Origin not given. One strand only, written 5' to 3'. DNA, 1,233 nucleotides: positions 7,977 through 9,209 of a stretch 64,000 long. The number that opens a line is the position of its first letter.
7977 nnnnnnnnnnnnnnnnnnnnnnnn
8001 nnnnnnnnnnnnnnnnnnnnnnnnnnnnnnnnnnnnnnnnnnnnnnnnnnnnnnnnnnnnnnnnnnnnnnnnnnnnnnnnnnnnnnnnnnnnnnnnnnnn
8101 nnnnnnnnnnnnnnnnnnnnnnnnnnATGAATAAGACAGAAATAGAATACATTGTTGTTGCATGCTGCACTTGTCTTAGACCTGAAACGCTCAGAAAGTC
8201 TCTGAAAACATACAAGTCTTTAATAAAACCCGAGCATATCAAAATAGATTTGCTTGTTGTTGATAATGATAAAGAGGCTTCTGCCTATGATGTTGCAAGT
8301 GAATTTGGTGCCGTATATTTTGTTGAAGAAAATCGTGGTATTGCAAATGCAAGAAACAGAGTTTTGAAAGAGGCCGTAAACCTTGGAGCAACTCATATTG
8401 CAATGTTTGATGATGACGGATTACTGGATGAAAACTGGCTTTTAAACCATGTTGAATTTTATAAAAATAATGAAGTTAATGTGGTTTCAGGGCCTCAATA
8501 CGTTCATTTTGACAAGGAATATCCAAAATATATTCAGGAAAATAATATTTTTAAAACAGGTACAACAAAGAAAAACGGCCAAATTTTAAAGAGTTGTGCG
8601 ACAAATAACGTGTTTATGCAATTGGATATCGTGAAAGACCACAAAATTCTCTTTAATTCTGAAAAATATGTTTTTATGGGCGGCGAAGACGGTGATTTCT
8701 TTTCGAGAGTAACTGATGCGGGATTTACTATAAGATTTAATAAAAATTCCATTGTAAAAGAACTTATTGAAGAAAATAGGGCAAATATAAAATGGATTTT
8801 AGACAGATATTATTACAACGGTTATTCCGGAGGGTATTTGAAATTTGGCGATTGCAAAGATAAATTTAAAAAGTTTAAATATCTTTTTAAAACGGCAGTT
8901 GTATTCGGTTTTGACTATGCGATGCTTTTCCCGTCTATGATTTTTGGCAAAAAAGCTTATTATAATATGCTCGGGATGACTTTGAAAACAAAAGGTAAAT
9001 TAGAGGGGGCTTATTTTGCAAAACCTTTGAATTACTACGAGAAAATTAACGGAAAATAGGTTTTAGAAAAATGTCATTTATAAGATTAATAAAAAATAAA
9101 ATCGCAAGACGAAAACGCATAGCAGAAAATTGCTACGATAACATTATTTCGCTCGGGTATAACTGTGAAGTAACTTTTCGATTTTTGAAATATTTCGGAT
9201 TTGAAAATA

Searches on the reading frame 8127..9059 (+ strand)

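Call 106: search_protein_families(library=pfam, proteins=[window:8127-9059:+], max_evalue=0.0001)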
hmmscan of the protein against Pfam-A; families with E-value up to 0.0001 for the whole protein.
window:8127-9059:+ (310 aa): 2 families
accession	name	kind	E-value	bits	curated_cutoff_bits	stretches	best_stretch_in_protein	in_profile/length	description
PF00535.33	Glycos_transf_2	-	2.5e-15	57.3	23.3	1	11-159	4-154/168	Glycosyl transferase family 2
PF20691.3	TAGT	-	6.3e-06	26.7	27.5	1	18-97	10-88/205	TET-Associated Glycosyltransferase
